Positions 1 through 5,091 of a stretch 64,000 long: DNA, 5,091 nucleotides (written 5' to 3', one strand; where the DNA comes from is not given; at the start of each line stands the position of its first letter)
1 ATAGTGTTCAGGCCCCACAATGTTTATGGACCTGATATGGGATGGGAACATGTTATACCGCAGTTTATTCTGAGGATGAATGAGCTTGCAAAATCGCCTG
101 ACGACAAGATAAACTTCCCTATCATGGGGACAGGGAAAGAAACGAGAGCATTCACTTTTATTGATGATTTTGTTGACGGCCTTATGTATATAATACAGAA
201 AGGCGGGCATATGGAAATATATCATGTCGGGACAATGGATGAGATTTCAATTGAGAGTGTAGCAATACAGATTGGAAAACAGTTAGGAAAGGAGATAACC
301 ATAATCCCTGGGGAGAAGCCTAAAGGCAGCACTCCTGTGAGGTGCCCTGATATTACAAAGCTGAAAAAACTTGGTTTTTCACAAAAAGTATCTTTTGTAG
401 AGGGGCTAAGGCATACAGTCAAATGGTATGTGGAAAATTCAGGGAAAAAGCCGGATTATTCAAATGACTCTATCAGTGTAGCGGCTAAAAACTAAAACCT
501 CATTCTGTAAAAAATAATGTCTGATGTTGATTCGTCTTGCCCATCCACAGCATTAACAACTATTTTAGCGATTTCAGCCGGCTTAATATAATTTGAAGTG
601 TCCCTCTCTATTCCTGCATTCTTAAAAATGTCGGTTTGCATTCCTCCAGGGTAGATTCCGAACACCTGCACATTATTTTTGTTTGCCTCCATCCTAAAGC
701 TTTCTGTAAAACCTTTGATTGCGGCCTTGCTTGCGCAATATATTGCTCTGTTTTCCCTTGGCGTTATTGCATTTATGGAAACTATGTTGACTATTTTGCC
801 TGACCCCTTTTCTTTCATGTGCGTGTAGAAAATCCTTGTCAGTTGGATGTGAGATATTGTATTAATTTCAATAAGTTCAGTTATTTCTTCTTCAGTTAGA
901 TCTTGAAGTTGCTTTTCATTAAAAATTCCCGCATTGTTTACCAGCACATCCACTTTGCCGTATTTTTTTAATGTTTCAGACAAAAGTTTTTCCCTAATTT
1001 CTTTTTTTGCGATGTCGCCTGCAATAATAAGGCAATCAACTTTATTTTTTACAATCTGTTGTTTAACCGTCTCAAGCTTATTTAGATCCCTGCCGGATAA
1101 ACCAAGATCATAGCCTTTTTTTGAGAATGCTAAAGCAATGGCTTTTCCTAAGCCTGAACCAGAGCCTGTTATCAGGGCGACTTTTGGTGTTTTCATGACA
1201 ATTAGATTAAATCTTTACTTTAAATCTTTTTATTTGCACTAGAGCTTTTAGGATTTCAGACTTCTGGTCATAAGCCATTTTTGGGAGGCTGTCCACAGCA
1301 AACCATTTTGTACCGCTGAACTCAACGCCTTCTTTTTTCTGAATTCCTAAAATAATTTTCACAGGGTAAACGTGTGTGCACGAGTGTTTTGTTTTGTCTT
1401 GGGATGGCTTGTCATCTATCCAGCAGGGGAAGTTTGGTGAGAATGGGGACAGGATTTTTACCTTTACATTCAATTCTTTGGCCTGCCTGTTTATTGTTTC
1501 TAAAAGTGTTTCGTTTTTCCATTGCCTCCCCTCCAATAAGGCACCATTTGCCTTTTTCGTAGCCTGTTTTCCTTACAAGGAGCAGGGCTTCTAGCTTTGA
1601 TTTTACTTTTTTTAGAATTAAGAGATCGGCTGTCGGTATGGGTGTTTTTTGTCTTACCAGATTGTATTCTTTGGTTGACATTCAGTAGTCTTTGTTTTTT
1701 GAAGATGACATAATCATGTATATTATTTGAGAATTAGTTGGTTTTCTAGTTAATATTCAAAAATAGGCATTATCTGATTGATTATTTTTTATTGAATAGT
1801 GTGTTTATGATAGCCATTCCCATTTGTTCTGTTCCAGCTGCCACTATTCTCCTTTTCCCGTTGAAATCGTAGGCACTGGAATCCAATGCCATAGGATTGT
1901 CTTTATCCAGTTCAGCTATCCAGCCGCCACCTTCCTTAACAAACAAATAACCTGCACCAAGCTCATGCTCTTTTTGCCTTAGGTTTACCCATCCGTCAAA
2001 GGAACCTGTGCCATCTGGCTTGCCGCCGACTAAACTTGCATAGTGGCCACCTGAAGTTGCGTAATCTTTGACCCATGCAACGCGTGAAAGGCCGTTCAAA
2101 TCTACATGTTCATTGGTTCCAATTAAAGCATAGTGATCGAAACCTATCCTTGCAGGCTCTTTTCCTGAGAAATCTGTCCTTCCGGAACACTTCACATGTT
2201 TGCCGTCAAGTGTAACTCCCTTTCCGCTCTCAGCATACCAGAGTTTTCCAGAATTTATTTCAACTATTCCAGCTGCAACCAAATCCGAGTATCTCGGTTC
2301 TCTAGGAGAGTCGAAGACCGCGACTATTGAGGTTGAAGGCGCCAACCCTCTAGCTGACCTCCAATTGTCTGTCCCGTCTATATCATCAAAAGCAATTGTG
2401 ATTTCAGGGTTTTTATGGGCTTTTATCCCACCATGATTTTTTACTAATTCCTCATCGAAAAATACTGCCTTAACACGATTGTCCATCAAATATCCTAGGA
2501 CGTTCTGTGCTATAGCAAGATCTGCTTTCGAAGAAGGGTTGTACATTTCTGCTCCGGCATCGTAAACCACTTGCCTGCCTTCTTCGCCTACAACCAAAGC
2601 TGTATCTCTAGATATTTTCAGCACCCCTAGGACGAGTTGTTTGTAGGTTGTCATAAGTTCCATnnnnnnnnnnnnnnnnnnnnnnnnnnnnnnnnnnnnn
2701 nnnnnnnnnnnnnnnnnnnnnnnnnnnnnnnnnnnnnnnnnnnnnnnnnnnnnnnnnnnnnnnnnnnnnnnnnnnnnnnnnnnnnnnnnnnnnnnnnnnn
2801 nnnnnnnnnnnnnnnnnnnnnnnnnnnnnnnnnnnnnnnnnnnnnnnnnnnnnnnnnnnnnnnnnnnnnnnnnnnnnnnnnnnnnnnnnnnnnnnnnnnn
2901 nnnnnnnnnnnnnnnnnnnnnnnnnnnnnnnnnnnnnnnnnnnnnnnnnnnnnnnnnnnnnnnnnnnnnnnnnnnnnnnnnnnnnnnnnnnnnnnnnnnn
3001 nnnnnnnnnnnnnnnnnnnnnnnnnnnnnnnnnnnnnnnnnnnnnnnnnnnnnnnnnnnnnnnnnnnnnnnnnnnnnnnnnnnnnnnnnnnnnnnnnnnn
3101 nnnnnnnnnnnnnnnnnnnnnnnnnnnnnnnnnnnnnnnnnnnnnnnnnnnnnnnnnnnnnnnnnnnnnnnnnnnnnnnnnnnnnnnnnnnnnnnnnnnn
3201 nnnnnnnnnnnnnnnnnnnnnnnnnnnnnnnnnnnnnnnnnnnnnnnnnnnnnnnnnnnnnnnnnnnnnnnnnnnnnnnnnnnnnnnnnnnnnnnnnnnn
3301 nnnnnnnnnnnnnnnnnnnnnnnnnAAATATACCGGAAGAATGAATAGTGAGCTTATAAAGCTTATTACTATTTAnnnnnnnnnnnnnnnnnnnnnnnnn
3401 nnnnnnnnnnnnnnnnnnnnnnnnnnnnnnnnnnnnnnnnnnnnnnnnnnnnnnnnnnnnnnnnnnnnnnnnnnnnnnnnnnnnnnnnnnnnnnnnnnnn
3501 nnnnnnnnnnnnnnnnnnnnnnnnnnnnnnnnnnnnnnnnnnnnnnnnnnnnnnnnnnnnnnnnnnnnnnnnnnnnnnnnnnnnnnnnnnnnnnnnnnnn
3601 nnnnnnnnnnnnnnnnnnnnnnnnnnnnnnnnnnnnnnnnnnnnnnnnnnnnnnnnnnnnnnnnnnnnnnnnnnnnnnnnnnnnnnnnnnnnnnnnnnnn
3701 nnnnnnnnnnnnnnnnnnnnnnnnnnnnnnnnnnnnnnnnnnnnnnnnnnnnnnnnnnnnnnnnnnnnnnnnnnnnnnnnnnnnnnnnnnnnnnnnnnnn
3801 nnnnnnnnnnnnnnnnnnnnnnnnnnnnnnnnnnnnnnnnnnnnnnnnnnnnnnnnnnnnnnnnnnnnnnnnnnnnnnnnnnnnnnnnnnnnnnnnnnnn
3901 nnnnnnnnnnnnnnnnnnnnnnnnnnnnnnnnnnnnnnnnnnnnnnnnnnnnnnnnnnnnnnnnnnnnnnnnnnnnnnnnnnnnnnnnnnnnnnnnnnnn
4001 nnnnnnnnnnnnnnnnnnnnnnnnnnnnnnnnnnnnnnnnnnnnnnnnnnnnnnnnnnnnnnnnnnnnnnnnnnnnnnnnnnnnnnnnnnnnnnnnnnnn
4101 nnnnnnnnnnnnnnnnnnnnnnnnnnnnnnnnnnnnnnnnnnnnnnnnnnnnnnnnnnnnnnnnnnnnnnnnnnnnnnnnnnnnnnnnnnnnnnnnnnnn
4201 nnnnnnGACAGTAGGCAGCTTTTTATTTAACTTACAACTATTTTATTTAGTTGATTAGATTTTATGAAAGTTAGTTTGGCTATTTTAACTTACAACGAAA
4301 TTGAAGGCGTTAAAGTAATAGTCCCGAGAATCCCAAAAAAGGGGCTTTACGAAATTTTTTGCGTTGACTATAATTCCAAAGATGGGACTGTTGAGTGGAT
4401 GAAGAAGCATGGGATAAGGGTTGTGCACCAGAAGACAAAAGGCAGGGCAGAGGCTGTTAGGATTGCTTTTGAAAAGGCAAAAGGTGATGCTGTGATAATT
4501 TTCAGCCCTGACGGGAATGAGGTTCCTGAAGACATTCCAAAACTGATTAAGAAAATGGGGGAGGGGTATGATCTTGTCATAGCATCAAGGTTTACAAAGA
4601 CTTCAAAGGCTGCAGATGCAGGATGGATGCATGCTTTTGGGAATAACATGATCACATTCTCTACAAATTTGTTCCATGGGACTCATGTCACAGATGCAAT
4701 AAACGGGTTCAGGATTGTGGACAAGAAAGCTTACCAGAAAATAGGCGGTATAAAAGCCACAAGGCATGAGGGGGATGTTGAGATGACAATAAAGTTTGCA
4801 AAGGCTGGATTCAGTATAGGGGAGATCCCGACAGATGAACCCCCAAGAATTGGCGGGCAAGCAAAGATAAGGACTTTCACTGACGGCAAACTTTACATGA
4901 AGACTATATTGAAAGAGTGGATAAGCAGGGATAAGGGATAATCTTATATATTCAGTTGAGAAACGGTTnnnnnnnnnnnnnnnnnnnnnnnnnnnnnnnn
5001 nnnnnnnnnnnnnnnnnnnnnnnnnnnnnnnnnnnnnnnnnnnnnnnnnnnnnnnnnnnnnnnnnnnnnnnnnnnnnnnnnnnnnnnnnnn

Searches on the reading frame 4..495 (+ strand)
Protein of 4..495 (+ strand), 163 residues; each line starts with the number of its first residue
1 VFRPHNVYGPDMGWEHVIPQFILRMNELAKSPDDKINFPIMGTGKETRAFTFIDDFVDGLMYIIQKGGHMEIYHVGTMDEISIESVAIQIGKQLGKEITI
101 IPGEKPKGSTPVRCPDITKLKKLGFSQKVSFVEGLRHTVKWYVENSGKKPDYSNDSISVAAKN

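Call 50: search_protein_families(library=pfam, proteins=[window:4-495:+], max_evalue=0.0001)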
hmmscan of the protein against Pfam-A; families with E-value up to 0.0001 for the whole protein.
window:4-495:+ (163 aa): 2 families
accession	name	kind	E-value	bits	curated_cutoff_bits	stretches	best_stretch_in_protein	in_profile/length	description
PF01370.27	Epimerase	-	2.1e-10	40.8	20.9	1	2-76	167-240/240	NAD dependent epimerase/dehydratase family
PF16363.11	GDP_Man_Dehyd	-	5.1e-08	33.2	27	1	4-137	180-331/332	GDP-mannose 4,6 dehydratase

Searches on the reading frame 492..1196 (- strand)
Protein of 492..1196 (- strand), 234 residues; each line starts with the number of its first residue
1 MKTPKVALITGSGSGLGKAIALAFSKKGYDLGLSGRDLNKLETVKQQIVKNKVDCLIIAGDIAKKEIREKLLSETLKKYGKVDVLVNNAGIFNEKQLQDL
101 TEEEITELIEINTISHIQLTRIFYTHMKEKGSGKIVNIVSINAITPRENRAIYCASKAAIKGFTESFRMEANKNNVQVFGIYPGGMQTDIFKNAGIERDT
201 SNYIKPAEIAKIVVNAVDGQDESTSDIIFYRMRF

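Call 50: search_protein_families(library=pfam, proteins=[window:492-1196:-], max_evalue=0.0001)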
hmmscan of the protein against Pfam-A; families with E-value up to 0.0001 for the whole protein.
window:492-1196:- (234 aa): 3 families
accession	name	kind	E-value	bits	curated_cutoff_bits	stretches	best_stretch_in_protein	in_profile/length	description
PF00106.31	adh_short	-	5e-54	183.2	26.6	1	5-194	1-190/195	short chain dehydrogenase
PF13561.12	adh_short_C2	-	3.4e-33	115.6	27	1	14-202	6-192/236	Enoyl-(Acyl carrier protein) reductase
PF08659.16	KR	-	8.8e-10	39.2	22.6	1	7-170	3-166/180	KR domain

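Call 106: find_encoding_contigs(protein=window:492-1193:-, flank=10000, max_places=2)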
Protein window:492-1193:- (233 aa): no gene with exactly this product is on record in the collection.

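Call 107: find_encoding_contigs(protein=window:495-1196:-, flank=10000, max_places=2)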
Protein window:495-1196:- (234 aa): 3 contigs read that carry it; 2 places shown.
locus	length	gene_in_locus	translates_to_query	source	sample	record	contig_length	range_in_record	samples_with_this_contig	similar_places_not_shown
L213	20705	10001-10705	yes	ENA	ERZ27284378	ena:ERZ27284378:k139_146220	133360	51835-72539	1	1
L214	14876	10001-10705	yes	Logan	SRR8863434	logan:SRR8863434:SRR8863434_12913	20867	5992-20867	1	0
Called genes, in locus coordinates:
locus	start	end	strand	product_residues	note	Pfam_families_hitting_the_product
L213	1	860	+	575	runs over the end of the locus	PF13231:PMT_2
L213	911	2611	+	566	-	PF10131:PTPS_related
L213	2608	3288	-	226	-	PF01209:Ubie_methyltran (weak), PF13489:Methyltransf_23, PF07021:MetW, PF13847:Methyltransf_31, PF08241:Methyltransf_11, PF08242:Methyltransf_12, PF13649:Methyltransf_25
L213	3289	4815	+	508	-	PF02366:PMT (weak), PF14897:EpsG (weak), PF13231:PMT_2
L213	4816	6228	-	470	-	PF13231:PMT_2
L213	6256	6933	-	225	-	PF00535:Glycos_transf_2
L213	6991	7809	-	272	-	-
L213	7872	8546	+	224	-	-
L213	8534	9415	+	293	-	PF00459:Inositol_P (weak)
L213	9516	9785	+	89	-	-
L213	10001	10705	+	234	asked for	PF00106:adh_short, PF08659:KR, PF13561:adh_short_C2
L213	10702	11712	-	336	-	PF01073:3Beta_HSD, PF01370:Epimerase, PF02719:Polysacc_synt_2, PF04321:RmlD_sub_bind, PF05368:NmrA (weak), PF07993:NAD_binding_4 (weak), PF13460:NAD_binding_10, PF16363:GDP_Man_Dehyd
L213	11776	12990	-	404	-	PF08421:Methyltransf_13, PF13489:Methyltransf_23, PF08484:Methyltransf_14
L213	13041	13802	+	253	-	PF00483:NTP_transferase, PF12804:NTP_transf_3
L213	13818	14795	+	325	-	PF01073:3Beta_HSD, PF01370:Epimerase, PF02719:Polysacc_synt_2, PF04321:RmlD_sub_bind, PF07993:NAD_binding_4, PF08659:KR (weak), PF16363:GDP_Man_Dehyd, PF13460:NAD_binding_10 (weak)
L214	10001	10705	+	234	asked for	PF00106:adh_short, PF08659:KR, PF13561:adh_short_C2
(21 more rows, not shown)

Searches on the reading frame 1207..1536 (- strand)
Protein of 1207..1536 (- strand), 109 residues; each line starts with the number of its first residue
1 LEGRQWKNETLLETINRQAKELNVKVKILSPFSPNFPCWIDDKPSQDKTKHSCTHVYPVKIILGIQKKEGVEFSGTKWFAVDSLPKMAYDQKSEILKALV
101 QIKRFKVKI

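Call 50: search_protein_families(library=pfam, proteins=[window:1207-1536:-], max_evalue=0.0001)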
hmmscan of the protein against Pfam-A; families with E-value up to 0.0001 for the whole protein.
window:1207-1536:- (109 aa): 0 families

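Call 100: search_solved_structures(query=window:1207-1533:-, max_evalue=1)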
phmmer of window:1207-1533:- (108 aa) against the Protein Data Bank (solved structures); distinct sequences matched with E-value up to 1: 1.
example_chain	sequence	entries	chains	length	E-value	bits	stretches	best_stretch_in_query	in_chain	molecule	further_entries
3q1p_A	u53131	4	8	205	0.7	13.2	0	47-93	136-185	Phosphohydrolase (MutT/nudix family protein)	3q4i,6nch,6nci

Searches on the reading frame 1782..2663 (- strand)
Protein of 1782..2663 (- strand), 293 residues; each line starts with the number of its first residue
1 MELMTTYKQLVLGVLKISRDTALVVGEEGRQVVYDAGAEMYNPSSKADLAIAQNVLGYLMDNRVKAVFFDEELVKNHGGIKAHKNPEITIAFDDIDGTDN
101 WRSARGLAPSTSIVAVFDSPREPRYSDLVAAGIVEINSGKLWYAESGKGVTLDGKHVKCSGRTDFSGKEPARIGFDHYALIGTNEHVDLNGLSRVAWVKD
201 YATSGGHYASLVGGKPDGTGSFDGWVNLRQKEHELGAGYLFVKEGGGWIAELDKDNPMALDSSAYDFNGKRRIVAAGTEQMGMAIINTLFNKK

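Call 50: search_protein_families(library=pfam, proteins=[window:1782-2663:-], max_evalue=0.0001)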
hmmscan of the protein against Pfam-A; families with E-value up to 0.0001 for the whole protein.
window:1782-2663:- (293 aa): 1 family
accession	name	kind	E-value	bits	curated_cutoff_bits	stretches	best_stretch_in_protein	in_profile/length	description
PF00459.30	Inositol_P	-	4.3e-06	26.9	27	1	30-279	26-256/271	Inositol monophosphatase family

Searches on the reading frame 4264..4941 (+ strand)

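Call 50: search_protein_families(library=pfam, proteins=[window:4264-4941:+], max_evalue=0.0001)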
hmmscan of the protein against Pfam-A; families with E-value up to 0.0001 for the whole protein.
window:4264-4941:+ (225 aa): 1 family
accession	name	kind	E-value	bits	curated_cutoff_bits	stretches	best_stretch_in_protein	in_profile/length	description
PF00535.33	Glycos_transf_2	-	1.3e-21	77.7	23.3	1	4-161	1-168/168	Glycosyl transferase family 2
